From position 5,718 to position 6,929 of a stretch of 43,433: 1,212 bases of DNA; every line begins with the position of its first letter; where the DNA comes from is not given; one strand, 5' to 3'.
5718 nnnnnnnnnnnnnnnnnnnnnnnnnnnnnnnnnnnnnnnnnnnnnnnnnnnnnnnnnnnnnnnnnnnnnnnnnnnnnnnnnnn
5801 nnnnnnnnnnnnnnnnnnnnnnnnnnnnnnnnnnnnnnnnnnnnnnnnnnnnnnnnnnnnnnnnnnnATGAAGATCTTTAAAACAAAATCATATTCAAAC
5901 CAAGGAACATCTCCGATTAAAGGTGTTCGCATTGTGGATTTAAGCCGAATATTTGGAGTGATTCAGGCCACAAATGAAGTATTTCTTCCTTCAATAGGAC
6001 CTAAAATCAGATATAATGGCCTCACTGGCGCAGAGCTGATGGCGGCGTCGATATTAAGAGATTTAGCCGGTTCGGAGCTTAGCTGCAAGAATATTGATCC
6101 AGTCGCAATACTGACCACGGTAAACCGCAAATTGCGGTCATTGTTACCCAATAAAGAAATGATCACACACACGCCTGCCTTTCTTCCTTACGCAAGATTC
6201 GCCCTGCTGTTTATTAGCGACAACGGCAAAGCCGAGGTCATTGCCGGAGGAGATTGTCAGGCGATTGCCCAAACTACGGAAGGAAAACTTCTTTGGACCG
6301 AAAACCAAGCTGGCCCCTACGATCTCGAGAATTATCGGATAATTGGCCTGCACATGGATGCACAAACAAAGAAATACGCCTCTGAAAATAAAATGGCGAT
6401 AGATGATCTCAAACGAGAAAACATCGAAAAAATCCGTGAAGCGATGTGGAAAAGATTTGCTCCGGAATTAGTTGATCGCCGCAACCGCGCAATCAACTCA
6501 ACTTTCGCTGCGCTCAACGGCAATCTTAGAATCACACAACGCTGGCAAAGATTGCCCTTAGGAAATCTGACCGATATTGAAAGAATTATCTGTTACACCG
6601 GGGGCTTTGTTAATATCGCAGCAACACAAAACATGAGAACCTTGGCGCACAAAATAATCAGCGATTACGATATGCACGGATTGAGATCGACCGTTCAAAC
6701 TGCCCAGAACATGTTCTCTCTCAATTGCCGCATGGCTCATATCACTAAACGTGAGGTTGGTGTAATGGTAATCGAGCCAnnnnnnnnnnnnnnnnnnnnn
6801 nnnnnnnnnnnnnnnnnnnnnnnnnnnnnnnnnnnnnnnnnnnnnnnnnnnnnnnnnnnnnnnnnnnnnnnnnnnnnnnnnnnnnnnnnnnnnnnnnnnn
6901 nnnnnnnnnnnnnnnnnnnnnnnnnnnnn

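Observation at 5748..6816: Low-GC, opposite-strand orphan gene with a near-consensus promoter splitting the glycan locus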

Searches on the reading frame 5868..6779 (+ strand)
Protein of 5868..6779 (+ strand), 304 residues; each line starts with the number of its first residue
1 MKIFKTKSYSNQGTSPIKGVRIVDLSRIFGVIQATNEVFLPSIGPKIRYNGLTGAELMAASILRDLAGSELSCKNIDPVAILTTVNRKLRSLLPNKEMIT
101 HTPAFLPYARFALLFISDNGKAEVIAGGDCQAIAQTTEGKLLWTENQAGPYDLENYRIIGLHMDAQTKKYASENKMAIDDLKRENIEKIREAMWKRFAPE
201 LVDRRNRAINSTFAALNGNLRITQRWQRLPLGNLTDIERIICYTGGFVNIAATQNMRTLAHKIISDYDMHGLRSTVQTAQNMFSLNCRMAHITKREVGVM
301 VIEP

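Call 4: search_protein_families(library=pfam, proteins=[window:5868-6779:+], max_evalue=10)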
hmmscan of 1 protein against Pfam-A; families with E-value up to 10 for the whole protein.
window:5868-6779:+ (304 aa): 1 family
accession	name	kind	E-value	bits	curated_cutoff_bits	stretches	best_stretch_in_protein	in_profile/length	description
PF06029.17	AlkA_N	-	0.22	12.2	26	1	239-294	37-93/118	AlkA N-terminal domain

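Call 5: search_protein_families(library=ncbifam, proteins=[window:5868-6779:+], max_evalue=10)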
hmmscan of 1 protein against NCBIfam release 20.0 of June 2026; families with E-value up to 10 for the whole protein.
window:5868-6779:+ (304 aa): 1 family
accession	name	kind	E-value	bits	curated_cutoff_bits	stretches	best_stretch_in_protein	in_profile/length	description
NF011878.0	PRK15351.1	equivalog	0.1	12.3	197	1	210-251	43-83/124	SPI-2 type III secretion system apparatus protein SsaP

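Call 6: search_solved_structures(query=window:5868-6779:+, max_evalue=10)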
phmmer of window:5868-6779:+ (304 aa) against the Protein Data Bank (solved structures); distinct sequences matched with E-value up to 10: 1.
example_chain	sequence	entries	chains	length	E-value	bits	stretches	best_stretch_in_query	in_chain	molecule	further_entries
9fej_A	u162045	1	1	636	1.2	11.5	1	19-97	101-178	RNA-directed RNA polymerase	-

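Call 8: find_homologous_proteins(query=window:5868-6779:+, max_evalue=0.001)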
Query window:5868-6779:+ (304 aa): 2 proteins with E <= 0.001 among 789 candidates.
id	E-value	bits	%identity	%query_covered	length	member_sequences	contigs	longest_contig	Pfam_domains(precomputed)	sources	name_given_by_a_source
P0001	3.1e-199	678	100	100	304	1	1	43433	-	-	-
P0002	7.0e-98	345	53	99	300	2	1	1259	-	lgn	-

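Call 12: find_encoding_contigs(protein=P0002, flank=10000)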
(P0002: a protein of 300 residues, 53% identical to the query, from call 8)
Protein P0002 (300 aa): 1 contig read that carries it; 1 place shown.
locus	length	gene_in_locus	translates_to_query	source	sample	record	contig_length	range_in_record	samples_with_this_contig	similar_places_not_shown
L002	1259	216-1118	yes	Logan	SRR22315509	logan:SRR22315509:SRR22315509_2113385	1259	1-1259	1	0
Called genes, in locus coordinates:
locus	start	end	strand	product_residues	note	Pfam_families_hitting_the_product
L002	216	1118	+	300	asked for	-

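Call 19: search_protein_families(library=pfam, proteins=[P0002], max_evalue=10)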
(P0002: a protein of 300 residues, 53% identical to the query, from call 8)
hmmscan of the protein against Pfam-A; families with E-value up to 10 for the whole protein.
P0002 (300 aa): 0 families

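Call 22: search_protein_representatives(protein=window:5868-6779:+)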
Query: 304 residues. Proteins with E-value up to 0.001 (for the whole library): 132; up to 1e-10: 28; up to 1e-30: 3. The best 132 are listed.
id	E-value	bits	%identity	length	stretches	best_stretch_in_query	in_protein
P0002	2.2e-98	345.3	53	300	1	5-304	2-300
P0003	5.2e-62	226.0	42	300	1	5-304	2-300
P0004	6.8e-32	127.2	32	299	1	5-302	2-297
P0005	7.5e-30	120.5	36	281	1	9-304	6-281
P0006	2.1e-17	79.6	29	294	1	42-302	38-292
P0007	2.3e-16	76.2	29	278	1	6-303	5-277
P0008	8.3e-15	71.1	28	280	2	7-160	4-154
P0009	6.5e-14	68.2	27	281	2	185-281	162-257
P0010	8.7e-14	67.7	28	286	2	189-277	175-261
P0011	1.5e-13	67.0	28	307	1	107-302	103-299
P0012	3.5e-13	65.8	27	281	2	28-164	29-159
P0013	4.3e-13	65.5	29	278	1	27-280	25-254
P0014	4.7e-13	65.3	30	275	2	27-152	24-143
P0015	6.6e-13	64.9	26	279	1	11-299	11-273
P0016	8.9e-13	64.4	28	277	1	27-282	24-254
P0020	9.6e-12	61.0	29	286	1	8-292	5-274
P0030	1.2e-10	57.5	34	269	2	190-297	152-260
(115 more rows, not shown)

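Call 23: predict_structure(protein=window:5868-6779:+)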
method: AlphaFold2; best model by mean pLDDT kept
length: 304 residues; sequences in the alignment: 1
mean_pLDDT: 33.5   pTM: 0.20
mean pLDDT of the five models: 33.5, 29.5, 28.8, 28.2, 27.9
residues with pLDDT >= 90: 0; 70-90: 0; 50-70: 0; < 50: 304
segments of 3 or more residues with pLDDT < 50: 1-304
pLDDT, mean of each block of 10 residues (from residue 1): 24 27 24 23 25 33 33 33 37 32 28 34 38 43 40 42 39 35 36 36 33 28 25 29 29 35 38 46 41 37 37
secondary structure, 60 per line:
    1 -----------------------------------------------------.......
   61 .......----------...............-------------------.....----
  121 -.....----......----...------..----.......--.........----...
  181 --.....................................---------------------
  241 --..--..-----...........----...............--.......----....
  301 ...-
elements in order: H54-67 H78-92 E112-116 E122-126 E131-136 E141-143 E156-162 H165-173 H183-219 H254-264 H269-283 E286-292 E297-303

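Call 54: find_encoding_contigs(protein=P0003, flank=10000, max_places=4)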
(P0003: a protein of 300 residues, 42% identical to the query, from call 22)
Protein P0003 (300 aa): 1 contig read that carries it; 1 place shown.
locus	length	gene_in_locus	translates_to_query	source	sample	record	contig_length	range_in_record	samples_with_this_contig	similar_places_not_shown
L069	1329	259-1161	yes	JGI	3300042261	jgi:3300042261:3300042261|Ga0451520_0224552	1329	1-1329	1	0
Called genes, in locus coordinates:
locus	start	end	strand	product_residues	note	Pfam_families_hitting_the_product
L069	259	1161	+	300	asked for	-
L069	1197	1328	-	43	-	?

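Call 55: find_encoding_contigs(protein=P0004, flank=10000, max_places=4)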
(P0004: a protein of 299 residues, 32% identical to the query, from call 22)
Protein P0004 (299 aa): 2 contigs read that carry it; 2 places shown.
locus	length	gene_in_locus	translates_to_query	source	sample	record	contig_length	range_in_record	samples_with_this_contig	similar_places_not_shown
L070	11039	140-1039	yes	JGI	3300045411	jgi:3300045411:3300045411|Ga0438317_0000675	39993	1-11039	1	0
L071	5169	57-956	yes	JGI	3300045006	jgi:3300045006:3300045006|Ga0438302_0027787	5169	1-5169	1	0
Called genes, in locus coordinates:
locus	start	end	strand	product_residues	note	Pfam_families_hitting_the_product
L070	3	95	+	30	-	?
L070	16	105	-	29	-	-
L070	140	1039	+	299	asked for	-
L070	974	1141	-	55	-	-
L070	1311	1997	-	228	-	-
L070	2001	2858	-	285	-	PF00892:EamA (weak)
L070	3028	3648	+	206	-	-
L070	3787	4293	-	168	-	PF02779:Transket_pyr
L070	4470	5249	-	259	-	PF00456:Transketolase_N, PF13292:DXP_synthase_N (weak)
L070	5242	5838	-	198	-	PF02397:Bac_transf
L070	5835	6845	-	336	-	PF00535:Glycos_transf_2, PF10111:Glyco_tranf_2_2 (faint), PF13641:Glyco_tranf_2_3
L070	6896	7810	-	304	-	PF04613:LpxD, PF25084:LbH_EIF2B (weak), PF25087:GMPPB_C (weak), PF14602:Hexapep_2 (faint), PF00132:Hexapep, PF25084:LbH_EIF2B (weak), PF00132:Hexapep (weak)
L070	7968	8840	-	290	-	PF02737:3HCDH_N, PF00725:3HCDH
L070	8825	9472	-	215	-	PF02585:PIG-L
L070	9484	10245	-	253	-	PF03141:Methyltransf_29 (weak), PF01209:Ubie_methyltran (weak), PF07021:MetW, PF13489:Methyltransf_23, PF13847:Methyltransf_31, PF08241:Methyltransf_11, PF08242:Methyltransf_12, PF13649:Methyltransf_25, +1 more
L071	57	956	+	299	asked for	-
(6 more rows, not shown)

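Call 61: search_protein_families(library=padloc, proteins=[window:5868-6779:+, P0002, P0003, P0004, P0010, P0020, P0030], max_evalue=0.01)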
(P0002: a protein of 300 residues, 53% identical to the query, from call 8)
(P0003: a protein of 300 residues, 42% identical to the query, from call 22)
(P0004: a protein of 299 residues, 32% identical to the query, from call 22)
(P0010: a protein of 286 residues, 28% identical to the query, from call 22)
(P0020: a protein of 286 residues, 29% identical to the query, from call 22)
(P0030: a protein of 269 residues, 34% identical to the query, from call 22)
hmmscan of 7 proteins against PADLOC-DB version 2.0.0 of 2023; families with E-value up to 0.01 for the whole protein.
window:5868-6779:+ (304 aa): 0 families

P0002 (300 aa): 0 families

P0003 (300 aa): 0 families

P0004 (299 aa): 0 families

P0010 (286 aa): 0 families

P0020 (286 aa): 1 family
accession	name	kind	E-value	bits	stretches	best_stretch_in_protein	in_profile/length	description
PDLC02222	PP2C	-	0.0055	14.1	0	67-144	57-133/242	-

P0030 (269 aa): 1 family
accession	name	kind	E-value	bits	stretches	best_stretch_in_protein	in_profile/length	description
PDLC02222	PP2C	-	0.0048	14.2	0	191-246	170-225/242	-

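Call 62: search_protein_families(library=phrogs, proteins=[window:5868-6779:+, P0002, P0003, P0004, P0010, P0020, P0030], max_evalue=0.01)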
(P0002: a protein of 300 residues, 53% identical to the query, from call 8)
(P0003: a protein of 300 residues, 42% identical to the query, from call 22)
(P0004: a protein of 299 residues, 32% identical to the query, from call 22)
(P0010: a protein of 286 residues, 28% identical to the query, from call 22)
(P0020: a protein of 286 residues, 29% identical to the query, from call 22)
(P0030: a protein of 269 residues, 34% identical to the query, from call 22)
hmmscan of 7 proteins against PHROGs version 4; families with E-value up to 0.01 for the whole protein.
window:5868-6779:+ (304 aa): 0 families

P0002 (300 aa): 0 families

P0003 (300 aa): 0 families

P0004 (299 aa): 0 families

P0010 (286 aa): 0 families

P0020 (286 aa): 0 families

P0030 (269 aa): 0 families

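Call 79: find_related_loci(query=window:5868-6779:+, collection=genome_contigs, flank=8000)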
Query window:5868-6779:+ (304 aa) in genome_contigs; peptide patterns used: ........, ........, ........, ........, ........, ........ (x = any residue, [..] = any of these).
88 stretches matched a pattern, but none encodes a relative of the query by tblastn (E <= 1e-3).
